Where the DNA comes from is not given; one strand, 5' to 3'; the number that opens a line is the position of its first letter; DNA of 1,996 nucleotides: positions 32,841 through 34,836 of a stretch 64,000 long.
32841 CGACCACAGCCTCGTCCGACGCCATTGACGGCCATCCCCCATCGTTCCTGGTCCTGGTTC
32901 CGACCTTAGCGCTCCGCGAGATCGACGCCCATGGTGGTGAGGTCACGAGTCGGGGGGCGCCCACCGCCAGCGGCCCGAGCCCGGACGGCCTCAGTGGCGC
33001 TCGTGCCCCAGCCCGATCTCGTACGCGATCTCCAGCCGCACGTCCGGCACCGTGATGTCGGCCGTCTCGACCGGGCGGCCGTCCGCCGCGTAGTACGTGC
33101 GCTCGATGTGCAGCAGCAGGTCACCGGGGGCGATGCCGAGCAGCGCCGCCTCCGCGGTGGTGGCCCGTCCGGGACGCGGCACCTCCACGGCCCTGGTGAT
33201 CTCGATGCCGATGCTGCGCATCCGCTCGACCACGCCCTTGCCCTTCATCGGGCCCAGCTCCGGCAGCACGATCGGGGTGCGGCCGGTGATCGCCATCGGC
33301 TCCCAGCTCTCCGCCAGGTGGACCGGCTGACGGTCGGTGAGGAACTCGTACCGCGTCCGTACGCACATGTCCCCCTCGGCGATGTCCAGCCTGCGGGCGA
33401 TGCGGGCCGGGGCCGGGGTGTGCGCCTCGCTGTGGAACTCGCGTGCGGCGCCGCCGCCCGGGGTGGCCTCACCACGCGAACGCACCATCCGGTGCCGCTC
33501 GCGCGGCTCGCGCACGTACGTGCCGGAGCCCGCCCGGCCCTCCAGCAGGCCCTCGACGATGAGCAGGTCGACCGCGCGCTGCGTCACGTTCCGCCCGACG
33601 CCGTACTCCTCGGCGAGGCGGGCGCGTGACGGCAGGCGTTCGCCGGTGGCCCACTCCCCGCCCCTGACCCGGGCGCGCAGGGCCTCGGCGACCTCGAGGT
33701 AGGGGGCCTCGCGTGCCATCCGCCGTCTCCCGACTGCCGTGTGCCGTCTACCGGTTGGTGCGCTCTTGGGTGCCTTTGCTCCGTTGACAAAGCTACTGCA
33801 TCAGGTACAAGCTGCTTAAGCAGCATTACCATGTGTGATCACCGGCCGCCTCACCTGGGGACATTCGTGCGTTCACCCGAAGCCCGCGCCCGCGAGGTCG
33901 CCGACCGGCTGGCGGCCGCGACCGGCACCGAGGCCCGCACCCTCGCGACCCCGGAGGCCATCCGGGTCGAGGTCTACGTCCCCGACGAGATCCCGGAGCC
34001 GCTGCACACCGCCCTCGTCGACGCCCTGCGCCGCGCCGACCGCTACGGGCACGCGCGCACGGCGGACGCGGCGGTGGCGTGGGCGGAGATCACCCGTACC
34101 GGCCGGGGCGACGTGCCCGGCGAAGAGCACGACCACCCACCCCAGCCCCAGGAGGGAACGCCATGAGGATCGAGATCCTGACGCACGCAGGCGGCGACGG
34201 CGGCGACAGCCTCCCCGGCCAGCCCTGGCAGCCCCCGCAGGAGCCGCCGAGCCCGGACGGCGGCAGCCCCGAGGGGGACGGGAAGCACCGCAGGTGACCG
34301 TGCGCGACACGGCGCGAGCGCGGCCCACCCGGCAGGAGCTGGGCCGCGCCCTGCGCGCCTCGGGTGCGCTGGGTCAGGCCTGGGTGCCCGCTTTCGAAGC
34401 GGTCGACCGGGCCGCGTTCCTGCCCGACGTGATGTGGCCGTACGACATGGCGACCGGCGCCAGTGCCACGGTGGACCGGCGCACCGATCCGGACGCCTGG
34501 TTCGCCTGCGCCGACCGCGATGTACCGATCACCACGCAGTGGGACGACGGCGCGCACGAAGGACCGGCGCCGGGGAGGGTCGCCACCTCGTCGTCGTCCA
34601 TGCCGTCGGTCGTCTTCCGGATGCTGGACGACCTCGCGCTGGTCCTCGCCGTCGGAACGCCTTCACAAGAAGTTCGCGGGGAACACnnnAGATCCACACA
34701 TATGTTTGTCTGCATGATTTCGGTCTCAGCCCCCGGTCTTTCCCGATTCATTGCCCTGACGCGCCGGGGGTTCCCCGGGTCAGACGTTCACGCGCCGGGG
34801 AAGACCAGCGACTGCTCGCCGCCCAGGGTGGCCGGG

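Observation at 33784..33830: Perfect 14-bp palindrome and a TTGACA hexamer in the GntR divergent promoter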

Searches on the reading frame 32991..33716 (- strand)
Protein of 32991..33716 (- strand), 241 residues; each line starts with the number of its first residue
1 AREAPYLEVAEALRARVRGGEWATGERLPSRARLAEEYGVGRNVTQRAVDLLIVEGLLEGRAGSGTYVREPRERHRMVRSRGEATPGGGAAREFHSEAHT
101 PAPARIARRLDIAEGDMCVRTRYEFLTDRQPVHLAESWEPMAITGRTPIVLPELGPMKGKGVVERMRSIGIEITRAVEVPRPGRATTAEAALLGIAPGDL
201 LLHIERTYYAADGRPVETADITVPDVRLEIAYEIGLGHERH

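Call 8: search_protein_families(library=pfam, proteins=[window:32991-33716:-], max_evalue=0.01)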
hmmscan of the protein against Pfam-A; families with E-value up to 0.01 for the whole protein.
window:32991-33716:- (241 aa): 3 families
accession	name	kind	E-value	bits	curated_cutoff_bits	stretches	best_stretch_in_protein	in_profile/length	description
PF07702.18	UTRA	-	4.9e-17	62.5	23.8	1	93-221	9-133/141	UTRA domain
PF00392.27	GntR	-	1.3e-15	57.2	27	1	5-68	1-64/64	Bacterial regulatory proteins, gntR family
PF14502.12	HTH_41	-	0.0058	16.5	25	0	24-68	2-48/48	Helix-turn-helix domain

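Call 9: search_protein_families(library=ncbifam, proteins=[window:32991-33716:-], max_evalue=0.01)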
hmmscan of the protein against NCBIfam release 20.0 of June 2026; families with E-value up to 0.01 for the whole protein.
window:32991-33716:- (241 aa): 22 families
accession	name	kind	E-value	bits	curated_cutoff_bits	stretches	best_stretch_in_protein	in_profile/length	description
TIGR02325.1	C_P_lyase_phnF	equivalog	1.2e-22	80.6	156.8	1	4-222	8-226/238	phosphonate metabolism transcriptional regulator PhnF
TIGR02018.2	his_ut_repres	equivalog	2.7e-19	69.4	220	1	7-138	2-137/226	histidine utilization transcriptional repressor HutC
NF052441.1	TransRegRv0792c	equivalog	1.6e-14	53.7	400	1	8-218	20-230/260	Rv0792c family HTH-type transcriptional regulator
NF007292.0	PRK09764.1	equivalog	2.8e-14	52.9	281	1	5-143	6-148/240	GntR family transcriptional regulator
NF008491.0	PRK11402.1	subfamily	2.3e-12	46.9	269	1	6-228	13-234/243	GntR family transcriptional regulator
NF052282.1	PLP_TF_PdxR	equivalog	1.9e-11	43.7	320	1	6-79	3-76/448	MocR-like pyridoxine biosynthesis transcription factor PdxR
NF011575.0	PRK14999.1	equivalog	5.2e-11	42.3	424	1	5-85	12-93/241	histidine utilization repressor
NF041547.1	GntR_LSA1692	equivalog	7.9e-11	42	275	1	6-70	3-67/233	GntR family transcriptional regulator, LSA1692 subfamily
NF052290.2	MocR_like_YczR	exception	8.9e-11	41.1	487.4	1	4-113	19-125/458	MocR-like transcription factor YczR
NF007741.0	PRK10421.1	equivalog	2.9e-10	40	311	1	8-73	11-76/262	transcriptional regulator LldR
NF008571.0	PRK11523.1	equivalog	6.8e-10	38.8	396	1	6-79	10-83/258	transcriptional regulator ExuR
NF052286.1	ecto_TF_EhuR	exception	1.2e-09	37.2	480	1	4-76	11-83/458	MocR-like ectoine utilization transcription factor EhuR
NF052281.1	rhizopine_MocR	equivalog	5.7e-09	35.1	650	1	8-77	22-91/479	rhizopine catabolism transcriptional regulator MocR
NF007588.0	PRK10225.1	equivalog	1.1e-08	34.7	442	1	3-80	8-85/257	Uxu operon transcriptional regulator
NF007486.0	PRK10079.1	equivalog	4.9e-08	33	363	1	6-119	14-130/241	phosphonate metabolism transcriptional regulator PhnF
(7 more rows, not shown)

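Call 10: find_related_loci(query=window:32991-33716:-, collection=genome_contigs, flank=6000)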
Query window:32991-33716:- (241 aa) in genome_contigs; peptide patterns used: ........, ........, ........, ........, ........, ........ (x = any residue, [..] = any of these).
212 stretches matched a pattern; 102 encode a relative of the query (tblastn E <= 1e-3); the best 80 are kept; 80 distinct loci.
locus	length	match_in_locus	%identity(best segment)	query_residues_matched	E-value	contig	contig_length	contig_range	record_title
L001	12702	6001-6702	87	1-234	1e-123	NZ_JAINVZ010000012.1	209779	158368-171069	Streptantibioticus parmotrematis strain Ptm05 12, whole genome shotgun sequence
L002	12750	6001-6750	76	1-238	8e-112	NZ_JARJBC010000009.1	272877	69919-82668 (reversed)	Streptomyces silvisoli strain RB6PN23 NODE_9_length_272877_cov_71.827864, whole genome shotgun sequence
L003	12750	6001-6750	76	1-238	2e-107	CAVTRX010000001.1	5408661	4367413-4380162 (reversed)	MAG: uncultured Actinomycetota bacterium isolate MFD09368.bin.2.24 genome assembly, contig: contig_1540, whole genome sh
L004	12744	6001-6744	72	1-236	2e-106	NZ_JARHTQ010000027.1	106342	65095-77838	Streptantibioticus ferralitis strain JCM 14344 NODE_27_length_106342_cov_45.019931, whole genome shotgun sequence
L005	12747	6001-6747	71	2-238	1e-105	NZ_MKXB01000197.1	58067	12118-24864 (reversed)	Streptomyces sp. CC53 NODE_59_length_58009_cov_126.723747, whole genome shotgun sequence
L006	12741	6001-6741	72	1-236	8e-105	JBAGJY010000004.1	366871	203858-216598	Streptomyces sp. PLK1-5 4, whole genome shotgun sequence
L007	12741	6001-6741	70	2-236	2e-104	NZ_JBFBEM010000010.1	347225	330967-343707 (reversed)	Streptomyces sp. NPDC093252 NPDC093252_176_D11.ctg-0010, whole genome shotgun sequence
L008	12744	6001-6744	71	1-236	5e-104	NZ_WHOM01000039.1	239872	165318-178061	Streptomyces apocyni strain TRM 66233 460, whole genome shotgun sequence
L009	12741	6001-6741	69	2-236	3e-103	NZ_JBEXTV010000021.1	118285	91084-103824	Streptomyces sp. NPDC006134 NPDC006134_37_E3.ctg-0021, whole genome shotgun sequence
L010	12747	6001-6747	73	1-239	1e-102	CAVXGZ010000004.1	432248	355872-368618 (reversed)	MAG: uncultured Actinomycetota bacterium isolate MFD05502.bin.1.233 genome assembly, contig: contig_14846, whole genome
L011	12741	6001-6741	68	2-236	1e-101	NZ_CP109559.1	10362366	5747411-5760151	Streptomyces sp. NBC_01384 chromosome, complete genome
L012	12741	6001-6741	68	2-236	4e-101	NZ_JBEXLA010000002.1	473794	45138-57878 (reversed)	Streptomyces sp. NPDC004610 NPDC004610_80_F7.ctg-0002, whole genome shotgun sequence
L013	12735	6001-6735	67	2-234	3e-100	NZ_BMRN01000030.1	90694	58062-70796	Streptomyces atratus strain JCM 3386 sequence030, whole genome shotgun sequence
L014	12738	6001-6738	67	2-235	9e-100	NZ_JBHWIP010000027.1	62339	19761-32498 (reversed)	Streptomyces sp. NPDC059814 NPDC059814_T49_F7.ctg-0027, whole genome shotgun sequence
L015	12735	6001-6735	67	2-234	1e-99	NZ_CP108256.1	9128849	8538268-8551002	Streptomyces sp. NBC_00057 chromosome, complete genome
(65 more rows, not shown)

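Call 54: search_dna_similar(query=window:32991-33716:-, collection=plasmids, mode=protein, max_rows=15)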
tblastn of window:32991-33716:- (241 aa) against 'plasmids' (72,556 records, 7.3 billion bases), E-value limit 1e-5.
Records with a match: 1193; places in all: 1446; records where one place covers at least 80% of the query: 653.
Best place of each record, by identity: 60-80% 12; <60% 1181.
By first word of the organism name: Streptomyces 299; Sinorhizobium 142; Enterococcus 138; Ralstonia 137; Rhizobium 49; Pseudosulfitobacter 47; Klebsiella 22; Bacillus 22; Deinococcus 17; Ensifer 17; and 107 more.
By predicted mobility (MOB-suite, as given by PLSDB): non-mobilizable 638; mobilizable 319; conjugative 236.
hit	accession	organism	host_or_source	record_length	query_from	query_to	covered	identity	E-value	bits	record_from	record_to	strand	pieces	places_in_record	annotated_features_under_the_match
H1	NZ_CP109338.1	Streptomyces sp. NBC_00455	-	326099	2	237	98%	65.3%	2e-92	303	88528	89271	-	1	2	GntR family transcriptional regulator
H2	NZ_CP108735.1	Streptomyces sp. NBC_00984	-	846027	2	236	98%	65.6%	9e-94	307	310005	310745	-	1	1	GntR family transcriptional regulator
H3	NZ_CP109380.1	Streptomyces sp. NBC_01546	-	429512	2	237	98%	64.5%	9e-92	301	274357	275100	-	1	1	GntR family transcriptional regulator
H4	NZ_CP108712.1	Streptomyces sp. NBC_01001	-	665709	2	237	98%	64.1%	2e-92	303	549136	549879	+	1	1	GntR family transcriptional regulator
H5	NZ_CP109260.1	Streptomyces sp. NBC_01650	-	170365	2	236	98%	64.4%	4e-90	297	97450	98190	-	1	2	GntR family transcriptional regulator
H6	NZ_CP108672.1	Streptomyces sp. NBC_01023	-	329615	2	238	98%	63.5%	9e-90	296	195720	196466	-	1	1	GntR family transcriptional regulator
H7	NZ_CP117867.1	Streptomyces sp. T12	ISP2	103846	5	236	96%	63.9%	2e-83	278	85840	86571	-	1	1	GntR family transcriptional regulator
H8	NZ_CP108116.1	Streptomyces sp. NBC_00212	-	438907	5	236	96%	62.7%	7e-87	288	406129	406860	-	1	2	GntR family transcriptional regulator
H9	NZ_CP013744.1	Streptomyces sp. CdTB01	soil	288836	9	234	94%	62.6%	1e-75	255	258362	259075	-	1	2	GntR family transcriptional regulator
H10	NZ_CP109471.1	Streptomyces sp. NBC_01462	-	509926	3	234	96%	60.2%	2e-75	255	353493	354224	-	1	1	GntR family transcriptional regulator | PIG-L family deacetylase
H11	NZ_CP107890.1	Streptomyces sp. NBC_00470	-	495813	3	240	99%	57.6%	3e-84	280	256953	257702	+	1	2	GntR family transcriptional regulator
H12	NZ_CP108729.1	Streptomyces sp. NBC_00989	-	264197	3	236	97%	58.3%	3e-75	254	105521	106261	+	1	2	GntR family transcriptional regulator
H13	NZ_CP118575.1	Streptomyces sp. WZ-12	Illicium verum,Soil,soil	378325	5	236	96%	56.8%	4e-69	236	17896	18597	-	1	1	GntR family transcriptional regulator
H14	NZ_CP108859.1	Streptomyces antimycoticus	-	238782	1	237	98%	53.7%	2e-68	234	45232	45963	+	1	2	GntR family transcriptional regulator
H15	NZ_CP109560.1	Streptomyces sp. NBC_01384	-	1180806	26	236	88%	60.3%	1e-65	226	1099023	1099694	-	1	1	record has no annotation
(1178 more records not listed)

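Call 56: get_annotated_region(hit=H8, flank=5000)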
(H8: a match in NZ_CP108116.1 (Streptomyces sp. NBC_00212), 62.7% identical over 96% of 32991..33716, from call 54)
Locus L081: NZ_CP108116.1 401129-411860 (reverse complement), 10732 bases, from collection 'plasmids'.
description: Streptomyces sp. NBC_00212 plasmid unnamed1, complete sequence
organism: Streptomyces sp. NBC_00212 (NCBI taxid 2975684)
taxonomy: Bacteria; Actinomycetota; Actinomycetes; Kitasatosporales; Streptomycetaceae; Streptomyces; Streptomyces sp. NBC 00212
host: -; source: -; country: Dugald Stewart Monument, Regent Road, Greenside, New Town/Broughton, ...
typing (MOB-suite, as given by PLSDB): non-mobilizable
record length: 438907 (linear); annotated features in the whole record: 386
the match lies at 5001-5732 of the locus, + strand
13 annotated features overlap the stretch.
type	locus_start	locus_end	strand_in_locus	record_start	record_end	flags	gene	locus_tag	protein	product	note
CDS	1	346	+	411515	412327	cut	-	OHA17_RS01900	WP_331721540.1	GntR family transcriptional regulator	-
CDS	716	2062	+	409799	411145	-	-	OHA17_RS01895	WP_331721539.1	helix-turn-helix transcriptional regulator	-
CDS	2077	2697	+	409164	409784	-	-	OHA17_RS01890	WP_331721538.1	2'-5' RNA ligase family protein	-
CDS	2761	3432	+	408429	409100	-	-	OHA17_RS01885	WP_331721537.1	hypothetical protein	-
CDS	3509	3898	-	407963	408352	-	-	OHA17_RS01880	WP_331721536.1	hypothetical protein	-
CDS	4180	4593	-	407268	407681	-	-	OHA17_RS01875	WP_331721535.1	DUF6415 family natural product biosynthesis protein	-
CDS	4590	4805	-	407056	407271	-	-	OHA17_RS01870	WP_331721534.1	hypothetical protein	-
CDS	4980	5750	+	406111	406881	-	-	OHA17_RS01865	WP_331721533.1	GntR family transcriptional regulator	-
CDS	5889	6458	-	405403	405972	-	-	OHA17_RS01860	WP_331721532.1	Uma2 family endonuclease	-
CDS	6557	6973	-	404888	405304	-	-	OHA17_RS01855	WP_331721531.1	DUF4357 domain-containing protein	-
CDS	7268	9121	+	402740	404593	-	-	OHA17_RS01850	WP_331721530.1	zeta toxin family protein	-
CDS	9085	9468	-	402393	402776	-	-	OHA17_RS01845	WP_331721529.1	hypothetical protein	-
CDS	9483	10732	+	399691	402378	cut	-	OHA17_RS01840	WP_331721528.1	ATP/GTP-binding protein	-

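Call 57: get_annotated_region(hit=H2, flank=4000)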
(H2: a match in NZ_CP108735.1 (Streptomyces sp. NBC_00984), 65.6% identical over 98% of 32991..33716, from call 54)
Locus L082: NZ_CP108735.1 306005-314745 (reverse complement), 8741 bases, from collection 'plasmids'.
description: Streptomyces sp. NBC_00984 plasmid unnamed1, complete sequence
organism: Streptomyces sp. NBC_00984 (NCBI taxid 2903700)
taxonomy: Bacteria; Actinomycetota; Actinomycetes; Kitasatosporales; Streptomycetaceae; Streptomyces; Streptomyces sp. NBC 00984
host: -; source: -; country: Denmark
typing (MOB-suite, as given by PLSDB): mobilizable; relaxase MOBF,MOBP
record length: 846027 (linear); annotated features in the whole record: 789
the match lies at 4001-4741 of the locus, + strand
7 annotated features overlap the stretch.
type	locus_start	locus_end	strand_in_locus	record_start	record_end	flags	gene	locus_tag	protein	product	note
CDS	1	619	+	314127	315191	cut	-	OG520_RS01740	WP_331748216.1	2,3-butanediol dehydrogenase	-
CDS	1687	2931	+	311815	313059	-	-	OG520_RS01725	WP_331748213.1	MFS transporter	GO:0055085 - transmembrane transport [Evidence IEA]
CDS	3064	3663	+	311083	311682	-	-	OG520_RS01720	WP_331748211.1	cysteine hydrolase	-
CDS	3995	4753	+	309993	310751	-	-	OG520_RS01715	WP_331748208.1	GntR family transcriptional regulator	-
CDS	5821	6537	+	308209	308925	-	-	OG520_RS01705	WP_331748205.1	hypothetical protein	-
CDS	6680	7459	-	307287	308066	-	-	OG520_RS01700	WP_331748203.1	SMI1/KNR4 family protein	GO:0042546 - cell wall biogenesis [Evidence IEA]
CDS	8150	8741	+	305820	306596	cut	-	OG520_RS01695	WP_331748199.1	(5-formylfuran-3-yl)methyl phosphate synthase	-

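Call 61: search_solved_structures(query=window:32991-33716:-, max_evalue=1e-8, show_alignments=2)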
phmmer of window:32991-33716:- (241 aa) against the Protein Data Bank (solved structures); distinct sequences matched with E-value up to 1e-8: 4.
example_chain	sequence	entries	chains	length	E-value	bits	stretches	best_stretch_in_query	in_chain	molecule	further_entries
3eet_A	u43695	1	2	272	6.9e-47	163.3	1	4-234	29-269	Putative GntR-family transcriptional regulator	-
2wv0_A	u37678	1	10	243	1e-13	54.7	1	6-219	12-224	HTH-TYPE TRANSCRIPTIONAL REPRESSOR YVOA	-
4u0v_A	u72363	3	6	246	1.1e-13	54.6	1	6-219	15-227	HTH-type transcriptional repressor YvoA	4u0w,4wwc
2ra5_A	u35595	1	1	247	8.9e-12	48.3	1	6-227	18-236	Putative transcriptional regulator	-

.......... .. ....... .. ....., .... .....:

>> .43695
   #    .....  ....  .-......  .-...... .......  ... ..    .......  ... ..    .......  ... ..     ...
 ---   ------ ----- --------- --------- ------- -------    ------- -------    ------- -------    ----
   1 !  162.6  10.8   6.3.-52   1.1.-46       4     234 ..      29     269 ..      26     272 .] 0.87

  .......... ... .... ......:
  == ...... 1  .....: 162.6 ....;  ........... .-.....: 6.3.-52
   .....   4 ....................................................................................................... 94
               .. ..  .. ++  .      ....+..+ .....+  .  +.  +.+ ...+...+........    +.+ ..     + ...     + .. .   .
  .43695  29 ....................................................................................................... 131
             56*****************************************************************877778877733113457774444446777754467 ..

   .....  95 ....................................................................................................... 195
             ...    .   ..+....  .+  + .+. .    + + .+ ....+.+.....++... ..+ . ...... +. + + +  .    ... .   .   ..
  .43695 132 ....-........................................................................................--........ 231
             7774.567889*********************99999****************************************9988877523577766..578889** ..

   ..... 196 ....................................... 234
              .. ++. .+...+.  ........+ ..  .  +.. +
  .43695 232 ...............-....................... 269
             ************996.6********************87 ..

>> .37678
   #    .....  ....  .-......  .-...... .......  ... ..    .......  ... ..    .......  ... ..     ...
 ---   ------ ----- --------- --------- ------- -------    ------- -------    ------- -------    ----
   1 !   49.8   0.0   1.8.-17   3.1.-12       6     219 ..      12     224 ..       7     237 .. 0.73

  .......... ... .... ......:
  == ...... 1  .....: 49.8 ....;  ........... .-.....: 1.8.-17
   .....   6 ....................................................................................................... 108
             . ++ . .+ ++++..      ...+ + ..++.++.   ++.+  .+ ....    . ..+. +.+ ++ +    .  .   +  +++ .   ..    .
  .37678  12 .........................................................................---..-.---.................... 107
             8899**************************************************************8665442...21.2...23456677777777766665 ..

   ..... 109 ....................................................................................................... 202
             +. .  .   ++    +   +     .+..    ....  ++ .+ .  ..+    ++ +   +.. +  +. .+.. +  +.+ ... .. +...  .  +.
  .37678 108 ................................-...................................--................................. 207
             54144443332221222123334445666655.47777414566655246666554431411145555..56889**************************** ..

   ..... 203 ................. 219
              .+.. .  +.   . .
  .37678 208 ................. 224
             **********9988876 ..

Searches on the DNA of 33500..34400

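Call 62: search_rna_families(source=window, start=33500, end=34400, threshold=evalue, max_evalue=1)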
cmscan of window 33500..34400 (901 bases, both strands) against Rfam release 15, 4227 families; matches with E-value up to 1: 0.
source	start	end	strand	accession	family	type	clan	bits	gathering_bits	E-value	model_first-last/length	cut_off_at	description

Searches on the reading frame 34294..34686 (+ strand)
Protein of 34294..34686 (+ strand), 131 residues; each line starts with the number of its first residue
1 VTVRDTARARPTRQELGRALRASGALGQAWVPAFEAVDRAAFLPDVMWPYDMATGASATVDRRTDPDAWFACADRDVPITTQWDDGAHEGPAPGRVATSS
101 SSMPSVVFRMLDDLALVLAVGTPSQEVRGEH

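Call 8: search_protein_families(library=pfam, proteins=[window:34294-34686:+], max_evalue=0.01)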
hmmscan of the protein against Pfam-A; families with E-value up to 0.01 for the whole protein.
seq(131 aa): 0 families

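Call 9: search_protein_families(library=ncbifam, proteins=[window:34294-34686:+], max_evalue=0.01)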
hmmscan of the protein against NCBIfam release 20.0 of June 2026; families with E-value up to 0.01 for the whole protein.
seq(131 aa): 1 family
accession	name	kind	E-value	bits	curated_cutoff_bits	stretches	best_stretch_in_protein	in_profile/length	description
TIGR04188.1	methyltr_grsp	subfamily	1.8e-14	53.9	380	1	18-116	3-105/363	ATP-grasp peptide maturase system methyltransferase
